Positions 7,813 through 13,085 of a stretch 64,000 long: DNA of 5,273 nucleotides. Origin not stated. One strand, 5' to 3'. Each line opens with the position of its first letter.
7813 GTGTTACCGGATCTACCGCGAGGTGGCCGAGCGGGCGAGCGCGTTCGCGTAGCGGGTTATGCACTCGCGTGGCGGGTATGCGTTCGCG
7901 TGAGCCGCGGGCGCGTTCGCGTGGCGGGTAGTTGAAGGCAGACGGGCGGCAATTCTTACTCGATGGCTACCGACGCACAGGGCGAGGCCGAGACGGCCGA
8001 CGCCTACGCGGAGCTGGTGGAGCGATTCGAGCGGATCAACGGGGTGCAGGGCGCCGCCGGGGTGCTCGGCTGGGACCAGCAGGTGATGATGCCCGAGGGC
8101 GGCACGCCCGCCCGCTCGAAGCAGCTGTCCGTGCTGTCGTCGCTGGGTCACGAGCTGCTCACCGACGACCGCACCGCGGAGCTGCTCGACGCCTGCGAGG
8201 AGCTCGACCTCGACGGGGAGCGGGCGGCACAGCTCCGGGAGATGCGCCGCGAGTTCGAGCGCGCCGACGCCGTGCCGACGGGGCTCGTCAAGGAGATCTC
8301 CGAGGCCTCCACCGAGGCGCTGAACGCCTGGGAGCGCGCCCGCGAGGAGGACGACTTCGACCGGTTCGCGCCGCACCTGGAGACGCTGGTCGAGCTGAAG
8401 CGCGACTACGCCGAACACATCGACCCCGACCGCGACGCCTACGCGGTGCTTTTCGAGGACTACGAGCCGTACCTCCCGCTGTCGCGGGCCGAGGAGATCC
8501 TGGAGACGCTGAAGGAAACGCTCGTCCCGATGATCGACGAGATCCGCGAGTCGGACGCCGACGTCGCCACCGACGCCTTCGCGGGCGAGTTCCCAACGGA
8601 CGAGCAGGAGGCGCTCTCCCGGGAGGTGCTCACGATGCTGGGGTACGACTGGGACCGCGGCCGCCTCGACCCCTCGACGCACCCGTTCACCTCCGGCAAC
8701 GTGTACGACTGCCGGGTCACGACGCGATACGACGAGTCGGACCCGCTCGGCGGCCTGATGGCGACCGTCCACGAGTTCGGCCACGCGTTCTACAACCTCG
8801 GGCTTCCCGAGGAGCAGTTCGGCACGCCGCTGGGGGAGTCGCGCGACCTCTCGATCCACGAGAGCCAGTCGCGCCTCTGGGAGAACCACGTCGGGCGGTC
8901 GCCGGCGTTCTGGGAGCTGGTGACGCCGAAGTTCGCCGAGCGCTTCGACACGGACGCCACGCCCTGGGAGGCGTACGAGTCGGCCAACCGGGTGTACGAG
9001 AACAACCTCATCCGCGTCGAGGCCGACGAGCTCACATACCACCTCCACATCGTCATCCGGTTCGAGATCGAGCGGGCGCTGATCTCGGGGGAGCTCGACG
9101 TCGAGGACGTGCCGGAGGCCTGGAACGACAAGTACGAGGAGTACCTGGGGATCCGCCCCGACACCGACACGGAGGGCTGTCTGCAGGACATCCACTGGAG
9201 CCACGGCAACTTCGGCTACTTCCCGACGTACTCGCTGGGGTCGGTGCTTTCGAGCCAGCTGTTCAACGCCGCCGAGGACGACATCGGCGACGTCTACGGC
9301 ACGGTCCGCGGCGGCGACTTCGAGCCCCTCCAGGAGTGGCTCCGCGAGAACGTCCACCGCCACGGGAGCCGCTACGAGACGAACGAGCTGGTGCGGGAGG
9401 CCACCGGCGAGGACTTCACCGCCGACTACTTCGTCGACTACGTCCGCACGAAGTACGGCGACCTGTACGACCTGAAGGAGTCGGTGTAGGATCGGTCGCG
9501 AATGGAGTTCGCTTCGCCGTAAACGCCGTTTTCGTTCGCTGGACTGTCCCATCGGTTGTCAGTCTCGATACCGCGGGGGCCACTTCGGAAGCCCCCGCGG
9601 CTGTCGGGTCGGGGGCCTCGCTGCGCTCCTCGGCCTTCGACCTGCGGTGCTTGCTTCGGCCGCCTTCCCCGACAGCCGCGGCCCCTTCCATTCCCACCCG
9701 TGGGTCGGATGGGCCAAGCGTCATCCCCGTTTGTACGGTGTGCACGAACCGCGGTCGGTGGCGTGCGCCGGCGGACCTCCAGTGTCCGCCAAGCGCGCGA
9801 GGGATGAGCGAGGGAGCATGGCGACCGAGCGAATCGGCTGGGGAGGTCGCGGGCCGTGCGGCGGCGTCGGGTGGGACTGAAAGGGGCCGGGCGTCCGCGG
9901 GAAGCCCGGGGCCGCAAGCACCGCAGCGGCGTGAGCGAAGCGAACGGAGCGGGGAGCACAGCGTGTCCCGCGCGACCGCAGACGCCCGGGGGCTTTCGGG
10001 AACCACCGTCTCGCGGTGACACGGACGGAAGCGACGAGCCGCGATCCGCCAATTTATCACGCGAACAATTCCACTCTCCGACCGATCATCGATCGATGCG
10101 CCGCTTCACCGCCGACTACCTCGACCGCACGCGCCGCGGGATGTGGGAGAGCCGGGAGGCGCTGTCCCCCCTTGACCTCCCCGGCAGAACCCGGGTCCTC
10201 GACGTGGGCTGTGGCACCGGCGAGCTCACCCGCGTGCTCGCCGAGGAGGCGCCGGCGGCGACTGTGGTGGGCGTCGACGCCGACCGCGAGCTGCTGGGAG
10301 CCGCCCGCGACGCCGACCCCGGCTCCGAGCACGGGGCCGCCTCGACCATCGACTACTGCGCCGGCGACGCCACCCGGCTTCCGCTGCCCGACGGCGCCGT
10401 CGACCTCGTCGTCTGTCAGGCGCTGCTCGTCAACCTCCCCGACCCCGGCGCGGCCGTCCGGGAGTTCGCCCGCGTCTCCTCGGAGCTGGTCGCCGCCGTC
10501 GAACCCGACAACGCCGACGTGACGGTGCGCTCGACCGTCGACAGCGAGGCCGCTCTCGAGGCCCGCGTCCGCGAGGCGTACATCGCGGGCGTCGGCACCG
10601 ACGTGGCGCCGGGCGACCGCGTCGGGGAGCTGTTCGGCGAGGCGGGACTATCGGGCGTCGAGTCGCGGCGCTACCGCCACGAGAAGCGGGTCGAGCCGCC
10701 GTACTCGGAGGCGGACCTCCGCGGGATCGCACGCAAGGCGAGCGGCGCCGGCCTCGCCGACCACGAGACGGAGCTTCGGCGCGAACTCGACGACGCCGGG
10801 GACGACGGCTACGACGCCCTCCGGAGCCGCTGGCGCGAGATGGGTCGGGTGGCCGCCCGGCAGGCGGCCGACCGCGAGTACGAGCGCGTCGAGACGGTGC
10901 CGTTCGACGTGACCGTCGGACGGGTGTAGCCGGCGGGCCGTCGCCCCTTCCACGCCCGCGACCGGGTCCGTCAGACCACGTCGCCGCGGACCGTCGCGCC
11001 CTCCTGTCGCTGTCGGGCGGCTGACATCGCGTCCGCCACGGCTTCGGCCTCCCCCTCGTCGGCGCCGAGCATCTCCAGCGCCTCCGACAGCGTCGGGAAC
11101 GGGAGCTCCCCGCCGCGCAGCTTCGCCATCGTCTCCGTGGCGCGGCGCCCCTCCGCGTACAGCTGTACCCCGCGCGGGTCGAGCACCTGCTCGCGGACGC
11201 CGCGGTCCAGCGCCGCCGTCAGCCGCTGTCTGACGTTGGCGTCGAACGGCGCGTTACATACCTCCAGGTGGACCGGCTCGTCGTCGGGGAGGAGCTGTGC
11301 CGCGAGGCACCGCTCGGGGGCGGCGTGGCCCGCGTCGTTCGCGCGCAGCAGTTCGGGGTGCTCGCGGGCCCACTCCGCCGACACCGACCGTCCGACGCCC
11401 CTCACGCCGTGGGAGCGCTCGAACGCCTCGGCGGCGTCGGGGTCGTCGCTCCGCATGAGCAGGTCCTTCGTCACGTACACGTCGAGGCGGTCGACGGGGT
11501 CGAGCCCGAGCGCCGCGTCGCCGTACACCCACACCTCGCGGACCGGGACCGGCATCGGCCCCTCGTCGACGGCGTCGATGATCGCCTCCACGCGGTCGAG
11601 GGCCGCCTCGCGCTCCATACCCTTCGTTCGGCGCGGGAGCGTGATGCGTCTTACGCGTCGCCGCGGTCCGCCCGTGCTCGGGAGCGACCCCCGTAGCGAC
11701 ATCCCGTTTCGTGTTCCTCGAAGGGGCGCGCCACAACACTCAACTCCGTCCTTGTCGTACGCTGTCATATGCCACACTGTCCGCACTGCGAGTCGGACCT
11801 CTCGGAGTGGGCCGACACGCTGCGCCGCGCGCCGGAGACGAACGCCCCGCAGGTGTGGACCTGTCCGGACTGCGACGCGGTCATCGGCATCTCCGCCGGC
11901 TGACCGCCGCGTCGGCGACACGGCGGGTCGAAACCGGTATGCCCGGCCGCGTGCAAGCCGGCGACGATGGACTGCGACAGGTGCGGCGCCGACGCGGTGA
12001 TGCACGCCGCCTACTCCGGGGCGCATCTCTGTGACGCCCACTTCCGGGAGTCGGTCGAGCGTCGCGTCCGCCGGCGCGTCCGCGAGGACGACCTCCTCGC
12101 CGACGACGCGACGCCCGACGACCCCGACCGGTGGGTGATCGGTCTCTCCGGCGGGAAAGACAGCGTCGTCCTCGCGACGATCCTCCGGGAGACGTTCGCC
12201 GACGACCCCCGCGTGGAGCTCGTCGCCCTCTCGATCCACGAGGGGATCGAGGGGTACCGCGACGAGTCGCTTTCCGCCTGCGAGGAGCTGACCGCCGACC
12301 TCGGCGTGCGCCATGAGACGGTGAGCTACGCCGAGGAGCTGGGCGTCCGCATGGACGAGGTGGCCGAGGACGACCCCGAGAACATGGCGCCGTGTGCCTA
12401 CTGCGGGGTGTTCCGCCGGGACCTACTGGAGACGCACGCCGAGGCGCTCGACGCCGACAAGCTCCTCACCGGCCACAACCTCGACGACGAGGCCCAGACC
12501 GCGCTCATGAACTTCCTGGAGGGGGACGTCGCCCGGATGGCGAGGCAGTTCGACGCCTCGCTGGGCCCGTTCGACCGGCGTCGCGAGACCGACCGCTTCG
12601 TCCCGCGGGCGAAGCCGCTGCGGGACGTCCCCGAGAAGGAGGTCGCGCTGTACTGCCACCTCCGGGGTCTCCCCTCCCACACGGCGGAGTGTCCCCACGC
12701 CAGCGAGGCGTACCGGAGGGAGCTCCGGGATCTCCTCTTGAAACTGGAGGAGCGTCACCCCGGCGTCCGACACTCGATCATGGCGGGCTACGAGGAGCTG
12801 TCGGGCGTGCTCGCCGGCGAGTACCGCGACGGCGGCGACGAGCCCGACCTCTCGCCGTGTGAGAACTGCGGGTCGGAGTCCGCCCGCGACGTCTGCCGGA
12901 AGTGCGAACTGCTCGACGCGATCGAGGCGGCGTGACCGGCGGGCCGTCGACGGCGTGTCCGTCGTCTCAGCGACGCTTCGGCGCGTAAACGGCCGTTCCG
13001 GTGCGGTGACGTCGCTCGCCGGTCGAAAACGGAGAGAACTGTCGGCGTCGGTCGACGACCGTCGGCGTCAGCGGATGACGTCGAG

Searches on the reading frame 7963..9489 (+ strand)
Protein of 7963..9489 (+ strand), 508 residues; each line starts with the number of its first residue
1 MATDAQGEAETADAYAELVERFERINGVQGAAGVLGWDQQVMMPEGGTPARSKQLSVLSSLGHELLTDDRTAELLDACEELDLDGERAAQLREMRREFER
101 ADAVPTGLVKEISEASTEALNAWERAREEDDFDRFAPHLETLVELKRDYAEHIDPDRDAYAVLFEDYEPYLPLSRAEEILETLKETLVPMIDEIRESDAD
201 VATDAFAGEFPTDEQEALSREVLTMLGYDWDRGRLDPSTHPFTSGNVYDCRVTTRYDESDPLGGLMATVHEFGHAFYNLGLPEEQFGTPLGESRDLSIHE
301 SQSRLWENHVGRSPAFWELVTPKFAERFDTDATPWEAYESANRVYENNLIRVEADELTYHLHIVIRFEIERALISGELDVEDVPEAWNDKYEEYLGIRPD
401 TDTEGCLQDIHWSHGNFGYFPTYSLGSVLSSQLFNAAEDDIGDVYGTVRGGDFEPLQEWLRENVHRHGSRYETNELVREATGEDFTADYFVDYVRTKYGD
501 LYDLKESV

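Call 11: search_protein_families(library=pfam, proteins=[window:7963-9489:+])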
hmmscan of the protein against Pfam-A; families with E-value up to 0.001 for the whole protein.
window:7963-9489:+ (508 aa): 1 family
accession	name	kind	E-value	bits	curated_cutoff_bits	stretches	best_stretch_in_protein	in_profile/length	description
PF02074.21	Peptidase_M32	-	5.3e-166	553.5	25.1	1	19-498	3-489/489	Carboxypeptidase Taq (M32) metallopeptidase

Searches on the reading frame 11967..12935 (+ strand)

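Call 11: search_protein_families(library=pfam, proteins=[window:11967-12935:+])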
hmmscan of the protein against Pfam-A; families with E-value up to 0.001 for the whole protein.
window:11967-12935:+ (322 aa): 3 families
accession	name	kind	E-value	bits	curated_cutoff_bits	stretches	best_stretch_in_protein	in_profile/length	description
PF01171.26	ATP_bind_3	-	2.6e-12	47.3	27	1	56-236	2-162/182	PP-loop family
PF22082.2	TtuA_LIM_N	-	2.4e-11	43.9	27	1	3-27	2-26/26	2-thiouridine synthetase TtuA, N-terminal LIM domain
PF03054.22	tRNA_Me_trans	-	0.00019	21.6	20.6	1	57-173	4-129/202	tRNA methyl transferase HUP domain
